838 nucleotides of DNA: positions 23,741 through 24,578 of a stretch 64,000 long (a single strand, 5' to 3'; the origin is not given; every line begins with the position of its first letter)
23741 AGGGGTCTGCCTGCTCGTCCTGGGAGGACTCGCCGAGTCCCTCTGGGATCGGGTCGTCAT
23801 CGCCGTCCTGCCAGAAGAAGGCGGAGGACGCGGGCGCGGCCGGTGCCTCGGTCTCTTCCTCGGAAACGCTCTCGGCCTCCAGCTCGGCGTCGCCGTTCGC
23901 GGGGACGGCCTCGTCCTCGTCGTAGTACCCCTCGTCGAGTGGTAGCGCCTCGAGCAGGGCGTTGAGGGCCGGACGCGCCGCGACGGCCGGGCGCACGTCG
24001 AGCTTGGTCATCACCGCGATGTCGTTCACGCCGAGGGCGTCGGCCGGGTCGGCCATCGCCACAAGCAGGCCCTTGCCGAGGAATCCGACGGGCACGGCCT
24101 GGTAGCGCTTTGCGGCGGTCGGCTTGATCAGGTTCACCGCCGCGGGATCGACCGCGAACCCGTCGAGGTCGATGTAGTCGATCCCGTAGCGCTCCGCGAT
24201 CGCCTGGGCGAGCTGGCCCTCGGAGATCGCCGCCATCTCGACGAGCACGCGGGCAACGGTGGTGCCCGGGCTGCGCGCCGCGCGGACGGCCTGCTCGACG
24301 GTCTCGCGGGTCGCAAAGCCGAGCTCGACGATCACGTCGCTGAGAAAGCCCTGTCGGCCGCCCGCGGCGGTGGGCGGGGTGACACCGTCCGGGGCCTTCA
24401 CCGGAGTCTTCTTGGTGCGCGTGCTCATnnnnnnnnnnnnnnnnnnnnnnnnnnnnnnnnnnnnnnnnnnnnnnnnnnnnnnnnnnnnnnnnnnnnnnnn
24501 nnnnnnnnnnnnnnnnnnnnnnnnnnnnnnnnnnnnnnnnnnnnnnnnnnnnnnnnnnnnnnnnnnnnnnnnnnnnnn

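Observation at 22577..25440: Antisense, translationally coupled two-gene 'degenerate GGDEF + T2SSE_N-coiled-coil' module splits the dcw cluster between ftsI and murE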

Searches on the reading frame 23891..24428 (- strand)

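Call 43: predict_structure(alignment_id=A3)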
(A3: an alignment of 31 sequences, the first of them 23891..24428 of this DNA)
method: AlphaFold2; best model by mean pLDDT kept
length: 179 residues; sequences in the alignment: 31
mean_pLDDT: 84.6   pTM: 0.78
mean pLDDT of the five models: 84.6, 84.3, 82.7, 82.6, 80.6
residues with pLDDT >= 90: 118; 70-90: 34; 50-70: 6; < 50: 21
segments of 3 or more residues with pLDDT < 50: 1-9, 168-179
pLDDT, mean of each block of 10 residues (from residue 1): 40 85 86 95 94 84 95 96 94 93 92 91 91 85 94 95 69 40
secondary structure, 60 per line:
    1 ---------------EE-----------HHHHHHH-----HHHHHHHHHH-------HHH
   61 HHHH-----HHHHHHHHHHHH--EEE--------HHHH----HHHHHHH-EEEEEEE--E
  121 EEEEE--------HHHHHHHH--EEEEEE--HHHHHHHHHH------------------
elements in order: H29-35 H41-50 H58-64 H70-81 E84-86 H95-98 H103-109 E111-117 E120-125 H134-141 E144-149 H152-161

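Call 45: search_solved_structures(query=window:23891-24428:-, max_evalue=0.01, show_alignments=3)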
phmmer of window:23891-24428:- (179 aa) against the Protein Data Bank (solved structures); distinct sequences matched with E-value up to 0.01: 16.
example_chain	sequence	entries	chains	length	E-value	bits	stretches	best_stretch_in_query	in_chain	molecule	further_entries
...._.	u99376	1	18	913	1.9e-41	145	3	28-161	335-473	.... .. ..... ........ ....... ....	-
6olj_C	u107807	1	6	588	2.1e-16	63.6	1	27-160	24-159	Type IV pilus biogenesis ATPase PilB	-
5tsg_B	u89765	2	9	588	2.1e-16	63.6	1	27-160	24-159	Type IV pilus biogenesis ATPase PilB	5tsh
5zfr_A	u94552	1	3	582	9.1e-16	61.5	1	29-159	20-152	Type IV pilus biogenesis ATPase PilB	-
3jc8_Ba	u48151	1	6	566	2.1e-15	60.4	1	27-167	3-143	Type IV-A pilus assembly ATPase PilB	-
6ejf_G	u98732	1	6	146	6.4e-15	58.8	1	29-160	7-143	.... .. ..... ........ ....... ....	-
9g1w_A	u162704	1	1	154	3.7e-13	53.1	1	30-155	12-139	Type IV pilus assembly ATPase PilB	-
5htl_A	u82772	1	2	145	6.1e-13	52.3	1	29-133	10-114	MSHA biogenesis protein MshE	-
8pe0_A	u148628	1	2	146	3.5e-12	49.9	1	23-131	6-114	c-di-GMP binding domain of the ATPase enzyme PilF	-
8pfa_A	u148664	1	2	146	7.3e-12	48.8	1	25-131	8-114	c-di-GMP binding domain of the ATPase enzyme PilF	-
8pdk_A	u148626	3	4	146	7.3e-12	48.8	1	25-131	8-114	c-di-GMP binding domain of the ATPase enzyme PilF | ATP-binding motif-containing protein pilF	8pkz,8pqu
9gl5_A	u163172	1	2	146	7.3e-12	48.8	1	25-131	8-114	ATP-binding motif-containing protein pilF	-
9glg_A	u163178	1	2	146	1e-11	48.4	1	25-131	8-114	ATP-binding motif-containing protein pilF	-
6ejf_J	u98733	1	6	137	1.6e-11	47.8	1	29-131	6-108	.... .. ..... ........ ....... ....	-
7lkm_A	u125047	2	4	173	1.3e-07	35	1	45-160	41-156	Pilus biogenesis protein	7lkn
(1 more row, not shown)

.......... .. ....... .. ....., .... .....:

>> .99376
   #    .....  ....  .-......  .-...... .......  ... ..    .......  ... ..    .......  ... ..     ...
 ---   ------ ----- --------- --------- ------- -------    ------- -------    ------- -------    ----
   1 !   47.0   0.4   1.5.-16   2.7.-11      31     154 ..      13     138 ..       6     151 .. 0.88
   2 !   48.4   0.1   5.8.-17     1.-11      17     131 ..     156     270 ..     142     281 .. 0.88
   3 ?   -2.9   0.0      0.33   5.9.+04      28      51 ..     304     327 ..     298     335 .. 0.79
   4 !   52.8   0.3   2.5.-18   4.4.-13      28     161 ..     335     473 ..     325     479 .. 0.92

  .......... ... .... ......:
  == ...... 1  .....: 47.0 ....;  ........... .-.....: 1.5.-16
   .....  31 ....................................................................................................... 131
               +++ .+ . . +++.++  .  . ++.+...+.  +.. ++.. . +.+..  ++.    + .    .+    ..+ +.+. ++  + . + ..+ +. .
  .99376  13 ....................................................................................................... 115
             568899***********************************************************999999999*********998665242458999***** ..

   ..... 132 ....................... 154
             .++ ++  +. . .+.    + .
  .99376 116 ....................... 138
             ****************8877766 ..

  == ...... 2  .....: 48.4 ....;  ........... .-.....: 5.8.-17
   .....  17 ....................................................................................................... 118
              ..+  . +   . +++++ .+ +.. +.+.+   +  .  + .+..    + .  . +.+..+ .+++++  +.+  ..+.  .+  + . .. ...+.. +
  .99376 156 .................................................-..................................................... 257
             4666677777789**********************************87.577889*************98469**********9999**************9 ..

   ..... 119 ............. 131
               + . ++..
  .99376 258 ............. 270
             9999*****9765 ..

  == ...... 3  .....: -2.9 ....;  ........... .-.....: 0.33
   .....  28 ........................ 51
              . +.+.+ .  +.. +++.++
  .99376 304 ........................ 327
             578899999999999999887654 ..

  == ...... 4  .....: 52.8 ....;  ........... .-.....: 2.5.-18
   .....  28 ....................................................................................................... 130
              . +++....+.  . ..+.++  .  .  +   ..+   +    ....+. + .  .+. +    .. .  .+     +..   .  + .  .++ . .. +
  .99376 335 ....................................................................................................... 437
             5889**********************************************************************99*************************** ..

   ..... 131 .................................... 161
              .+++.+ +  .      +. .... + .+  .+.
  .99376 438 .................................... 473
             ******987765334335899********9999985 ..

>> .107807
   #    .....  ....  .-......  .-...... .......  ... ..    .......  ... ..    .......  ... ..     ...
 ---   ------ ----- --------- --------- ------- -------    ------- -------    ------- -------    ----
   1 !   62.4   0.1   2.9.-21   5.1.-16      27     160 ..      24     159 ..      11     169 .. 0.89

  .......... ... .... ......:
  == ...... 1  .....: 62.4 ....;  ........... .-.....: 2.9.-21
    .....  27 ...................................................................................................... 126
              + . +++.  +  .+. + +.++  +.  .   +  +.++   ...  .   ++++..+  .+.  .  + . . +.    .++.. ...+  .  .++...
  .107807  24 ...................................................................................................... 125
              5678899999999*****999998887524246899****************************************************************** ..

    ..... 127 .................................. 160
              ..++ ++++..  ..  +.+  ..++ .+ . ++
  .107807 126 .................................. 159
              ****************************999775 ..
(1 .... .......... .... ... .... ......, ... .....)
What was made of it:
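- On MshEN c-di-GMP-binding domain: Residues 28-51, 52-56 and 57-80 align in register with PilF and Geobacter PilB (call 45).
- The 24+5+24 register and all hydrophobic core positions are kept (call 45).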

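Call 46: fold_search(model_id=the predicted structure, library=pdb)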
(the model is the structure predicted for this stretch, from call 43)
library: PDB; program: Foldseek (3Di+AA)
matches with E <= 10: 124; with E <= 0.001: 20
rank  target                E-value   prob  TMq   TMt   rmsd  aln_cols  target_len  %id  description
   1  8pdk_A                7.9e-10  1.00  0.60  0.74   3.1       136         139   27  X-ray structure of the Thermus thermophilus PilF-GSPIIB domain in the c-di-GMP bound state (released 2024-06-26)
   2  9gl5_A                1.3e-09  1.00  0.60  0.75   3.1       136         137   27  X-ray structure of the Thermus thermophilus Q190E mutant of the PilF-GSPIIB domain in the c-di-GMP bound state (released 2025-06-25)
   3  8pfa_A                1.4e-09  1.00  0.60  0.75   4.3       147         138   26  X-ray structure of the Thermus thermophilus K167R mutant of the PilF-GSPIIB domain in the c-di-GMP bound state (released 2024-06-26)
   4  5htl_B                1.5e-09  1.00  0.60  0.74   3.1       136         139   28  Structure of MshE with cdg (released 2016-10-05)
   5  8pe0_A                1.8e-09  1.00  0.59  0.72   3.2       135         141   27  X-ray structure of the Thermus thermophilus K167L mutant of the PilF-GSPIIB domain in the c-di-GMP bound state (released 2024-06-26)
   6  9glg_A                3.3e-09  1.00  0.60  0.75   3.2       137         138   27  X-ray structure of the Thermus thermophilus Q218E mutant of the PilF-GSPIIB domain in the c-di-GMP bound state (released 2025-06-25)
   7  9glg_B                3.3e-09  1.00  0.61  0.76   3.2       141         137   28  X-ray structure of the Thermus thermophilus Q218E mutant of the PilF-GSPIIB domain in the c-di-GMP bound state (released 2025-06-25)
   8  8pfa_B                3.3e-09  1.00  0.60  0.75   3.3       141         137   28  X-ray structure of the Thermus thermophilus K167R mutant of the PilF-GSPIIB domain in the c-di-GMP bound state (released 2024-06-26)
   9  5htl_A                3.7e-09  1.00  0.58  0.70   3.5       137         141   28  Structure of MshE with cdg (released 2016-10-05)
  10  6ejf_G                4.2e-09  1.00  0.56  0.66   4.0       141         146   33  Thermus thermophilus PilF ATPase (apoprotein form) (released 2018-08-01)
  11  8pdk_B                7.8e-09  1.00  0.60  0.76   3.3       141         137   28  X-ray structure of the Thermus thermophilus PilF-GSPIIB domain in the c-di-GMP bound state (released 2024-06-26)
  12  8pkz_MODEL_1_A        2.4e-08  1.00  0.60  0.71   4.2       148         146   26  NMR solution structure of PilF-GSPIIB in the c-di-GMP bound state (released 2024-07-10)
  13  7lkm_B                3.3e-08  1.00  0.54  0.63   5.1       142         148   22  The PilB(N-terminal_P70S mutant)-PilZ complex of the Type IV pilus from Xanthomonas citri (released 2021-08-11)
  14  7lkm_A                1.2e-07  1.00  0.57  0.67   4.7       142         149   22  The PilB(N-terminal_P70S mutant)-PilZ complex of the Type IV pilus from Xanthomonas citri (released 2021-08-11)
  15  7lko_A                1.6e-07  1.00  0.55  0.64   4.5       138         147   22  The PilB(N-terminal)-PilZ complex of the Type IV pilus from Xanthomonas citri (2.9 A) (released 2021-08-11)
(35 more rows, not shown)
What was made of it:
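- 23934..24428 (-): B residues 1-165: MshEN/GSPII-fold head (four-helix ND0 plus alpha/beta ND1) with a conserved GVTPP...GGRxG N-terminal extension. Foldseek hits PilF GSPII-B 8pdk and MshEN 5htl (TM about 0.75 on the target), and Xanthomonas PilB-N in complex with PilZ, 7lkm (calls 43, 46). phmmer against PDB hits PilF at 1.9e-41 (call 45).
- On MshEN c-di-GMP-binding domain: Foldseek hits 8pdk and 5htl at E about 1e-9, TM 0.74-0.76 on the target (call 46).
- Closest known: MshE / PilF GSPII-B / NfrB MshEN c-di-GMP-binding domains. Same: The same fold and the same 24+5+24-residue helical hairpin register (calls 45, 46).
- Structural matches include the PilB-N:PilZ complex (call 46).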
